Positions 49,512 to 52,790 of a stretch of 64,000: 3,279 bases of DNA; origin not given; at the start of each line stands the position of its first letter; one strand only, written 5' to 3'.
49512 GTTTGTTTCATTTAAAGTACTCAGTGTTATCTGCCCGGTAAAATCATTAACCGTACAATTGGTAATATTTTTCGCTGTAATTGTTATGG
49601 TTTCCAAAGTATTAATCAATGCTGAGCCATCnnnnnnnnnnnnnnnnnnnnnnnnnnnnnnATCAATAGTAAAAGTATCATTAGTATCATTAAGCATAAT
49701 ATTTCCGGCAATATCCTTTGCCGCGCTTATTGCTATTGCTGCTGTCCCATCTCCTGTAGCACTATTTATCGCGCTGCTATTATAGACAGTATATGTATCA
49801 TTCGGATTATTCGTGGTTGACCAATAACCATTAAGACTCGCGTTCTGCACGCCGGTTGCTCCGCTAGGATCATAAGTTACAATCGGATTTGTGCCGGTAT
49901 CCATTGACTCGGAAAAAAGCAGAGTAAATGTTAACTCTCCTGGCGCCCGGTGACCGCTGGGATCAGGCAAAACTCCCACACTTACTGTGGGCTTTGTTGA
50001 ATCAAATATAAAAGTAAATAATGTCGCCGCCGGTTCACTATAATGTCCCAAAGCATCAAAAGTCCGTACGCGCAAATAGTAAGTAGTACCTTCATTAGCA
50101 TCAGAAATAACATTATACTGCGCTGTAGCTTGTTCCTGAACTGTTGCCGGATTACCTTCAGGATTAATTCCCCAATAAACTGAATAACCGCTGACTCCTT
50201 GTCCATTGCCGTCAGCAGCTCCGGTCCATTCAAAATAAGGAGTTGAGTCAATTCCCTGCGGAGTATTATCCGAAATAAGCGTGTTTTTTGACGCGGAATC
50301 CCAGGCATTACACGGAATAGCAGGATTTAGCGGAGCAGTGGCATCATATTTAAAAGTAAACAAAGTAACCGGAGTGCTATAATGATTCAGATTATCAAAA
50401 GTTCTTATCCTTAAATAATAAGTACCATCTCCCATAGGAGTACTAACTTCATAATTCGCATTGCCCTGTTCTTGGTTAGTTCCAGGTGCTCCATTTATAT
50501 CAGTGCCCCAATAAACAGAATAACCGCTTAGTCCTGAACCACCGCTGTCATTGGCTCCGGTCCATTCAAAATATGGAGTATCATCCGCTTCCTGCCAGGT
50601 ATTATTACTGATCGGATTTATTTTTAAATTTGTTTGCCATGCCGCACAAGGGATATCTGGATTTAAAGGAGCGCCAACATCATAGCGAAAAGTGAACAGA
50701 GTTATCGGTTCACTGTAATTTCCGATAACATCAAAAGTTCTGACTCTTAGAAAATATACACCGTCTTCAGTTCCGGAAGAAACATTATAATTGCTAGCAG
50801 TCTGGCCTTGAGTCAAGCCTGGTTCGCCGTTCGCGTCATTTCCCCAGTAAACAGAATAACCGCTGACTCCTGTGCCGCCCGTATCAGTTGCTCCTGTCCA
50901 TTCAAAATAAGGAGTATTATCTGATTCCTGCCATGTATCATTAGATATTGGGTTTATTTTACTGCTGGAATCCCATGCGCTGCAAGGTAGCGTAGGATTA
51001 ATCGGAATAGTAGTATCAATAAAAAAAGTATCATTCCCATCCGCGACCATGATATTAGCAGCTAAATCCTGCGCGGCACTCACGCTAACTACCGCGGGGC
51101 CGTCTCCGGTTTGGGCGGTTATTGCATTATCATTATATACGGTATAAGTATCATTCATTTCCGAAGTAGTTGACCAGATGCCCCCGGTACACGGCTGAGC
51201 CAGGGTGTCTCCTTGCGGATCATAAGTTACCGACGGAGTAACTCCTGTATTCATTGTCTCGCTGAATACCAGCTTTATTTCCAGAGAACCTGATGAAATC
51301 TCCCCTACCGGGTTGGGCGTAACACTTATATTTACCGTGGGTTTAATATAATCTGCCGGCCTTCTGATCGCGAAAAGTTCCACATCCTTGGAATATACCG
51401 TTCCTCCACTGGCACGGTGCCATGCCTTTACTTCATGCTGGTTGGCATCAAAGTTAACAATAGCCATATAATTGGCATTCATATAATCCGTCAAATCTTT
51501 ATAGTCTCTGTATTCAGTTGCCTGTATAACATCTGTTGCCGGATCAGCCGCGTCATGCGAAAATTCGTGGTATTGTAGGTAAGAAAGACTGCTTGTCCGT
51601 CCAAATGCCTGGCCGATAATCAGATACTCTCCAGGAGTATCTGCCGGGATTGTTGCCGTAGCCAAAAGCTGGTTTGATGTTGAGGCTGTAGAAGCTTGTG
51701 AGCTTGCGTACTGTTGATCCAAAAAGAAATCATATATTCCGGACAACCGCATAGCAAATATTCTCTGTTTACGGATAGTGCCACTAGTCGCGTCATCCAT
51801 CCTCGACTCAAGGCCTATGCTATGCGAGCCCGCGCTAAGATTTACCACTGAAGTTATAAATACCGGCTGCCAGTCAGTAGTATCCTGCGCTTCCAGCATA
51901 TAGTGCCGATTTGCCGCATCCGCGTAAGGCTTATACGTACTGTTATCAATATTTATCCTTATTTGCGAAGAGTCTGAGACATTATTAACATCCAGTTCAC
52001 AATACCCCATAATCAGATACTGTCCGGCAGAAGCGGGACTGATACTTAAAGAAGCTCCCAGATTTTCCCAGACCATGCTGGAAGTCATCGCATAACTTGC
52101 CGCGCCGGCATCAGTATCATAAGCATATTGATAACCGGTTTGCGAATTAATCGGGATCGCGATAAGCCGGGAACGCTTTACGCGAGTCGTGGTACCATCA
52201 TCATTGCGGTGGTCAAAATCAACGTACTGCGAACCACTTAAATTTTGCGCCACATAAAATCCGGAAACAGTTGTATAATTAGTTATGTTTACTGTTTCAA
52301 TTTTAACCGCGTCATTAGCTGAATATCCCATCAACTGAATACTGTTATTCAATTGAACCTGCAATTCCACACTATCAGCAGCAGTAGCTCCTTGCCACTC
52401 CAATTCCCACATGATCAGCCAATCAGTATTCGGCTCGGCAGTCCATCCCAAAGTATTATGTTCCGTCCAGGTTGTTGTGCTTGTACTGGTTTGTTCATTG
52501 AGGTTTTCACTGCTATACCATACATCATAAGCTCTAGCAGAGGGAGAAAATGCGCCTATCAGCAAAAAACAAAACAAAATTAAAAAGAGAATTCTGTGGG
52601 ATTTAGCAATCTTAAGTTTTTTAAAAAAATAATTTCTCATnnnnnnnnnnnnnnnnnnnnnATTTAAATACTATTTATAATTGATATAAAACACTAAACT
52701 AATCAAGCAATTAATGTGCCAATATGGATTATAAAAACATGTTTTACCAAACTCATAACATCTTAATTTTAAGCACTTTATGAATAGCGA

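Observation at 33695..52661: Two giant ORFs are one ~6340-aa gene interrupted at a C5 homopolymer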

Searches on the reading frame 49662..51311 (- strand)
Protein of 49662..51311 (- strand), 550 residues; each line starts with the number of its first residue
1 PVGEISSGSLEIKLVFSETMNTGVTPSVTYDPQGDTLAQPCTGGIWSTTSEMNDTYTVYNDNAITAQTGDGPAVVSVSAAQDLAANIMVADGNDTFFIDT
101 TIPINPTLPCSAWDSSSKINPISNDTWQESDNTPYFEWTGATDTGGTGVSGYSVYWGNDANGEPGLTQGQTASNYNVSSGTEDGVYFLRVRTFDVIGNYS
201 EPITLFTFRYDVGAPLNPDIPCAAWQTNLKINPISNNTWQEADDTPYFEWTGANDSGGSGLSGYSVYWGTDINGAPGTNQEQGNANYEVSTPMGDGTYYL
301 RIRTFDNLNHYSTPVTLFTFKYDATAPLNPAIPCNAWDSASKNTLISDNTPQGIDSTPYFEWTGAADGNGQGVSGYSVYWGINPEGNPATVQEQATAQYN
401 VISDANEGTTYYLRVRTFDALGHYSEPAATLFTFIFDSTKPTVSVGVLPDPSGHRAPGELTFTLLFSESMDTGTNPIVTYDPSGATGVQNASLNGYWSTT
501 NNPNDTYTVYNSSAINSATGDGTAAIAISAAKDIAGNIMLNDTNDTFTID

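Call 53: search_protein_families(library=pfam, proteins=[window:49662-51311:-], max_evalue=1)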
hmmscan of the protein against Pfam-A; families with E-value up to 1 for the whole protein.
window:49662-51311:- (550 aa): 2 families
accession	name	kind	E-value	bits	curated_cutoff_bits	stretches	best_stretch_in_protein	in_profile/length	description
PF25788.1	Ig_Rha78A_N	-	3.1e-05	24.6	27.4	1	349-427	10-93/105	Rha78A-like, N-terminal immunoglobulin domain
PF19077.6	Big_13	-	0.17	12.8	27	0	161-208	50-98/102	Bacterial Ig-like domain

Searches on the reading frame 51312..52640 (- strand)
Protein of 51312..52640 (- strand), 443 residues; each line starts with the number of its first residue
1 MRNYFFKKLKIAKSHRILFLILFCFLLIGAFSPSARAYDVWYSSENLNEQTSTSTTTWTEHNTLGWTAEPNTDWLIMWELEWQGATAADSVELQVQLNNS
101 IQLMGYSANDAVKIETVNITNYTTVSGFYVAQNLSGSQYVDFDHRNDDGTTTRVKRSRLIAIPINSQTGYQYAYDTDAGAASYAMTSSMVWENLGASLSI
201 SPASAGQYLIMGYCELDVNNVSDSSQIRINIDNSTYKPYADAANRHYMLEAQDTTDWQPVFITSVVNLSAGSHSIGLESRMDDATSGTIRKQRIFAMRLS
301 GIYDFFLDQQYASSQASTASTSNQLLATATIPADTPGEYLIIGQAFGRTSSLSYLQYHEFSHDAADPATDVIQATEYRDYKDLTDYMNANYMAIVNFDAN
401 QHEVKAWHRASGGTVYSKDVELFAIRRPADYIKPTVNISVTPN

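Call 53: search_protein_families(library=pfam, proteins=[window:51312-52640:-], max_evalue=1)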
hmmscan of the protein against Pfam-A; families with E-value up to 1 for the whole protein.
window:51312-52640:- (443 aa): 1 family
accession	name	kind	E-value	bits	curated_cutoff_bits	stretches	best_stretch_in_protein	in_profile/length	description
PF08525.16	OapA_N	-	0.024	15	20.7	1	13-31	7-25/28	Opacity-associated protein A N-terminal motif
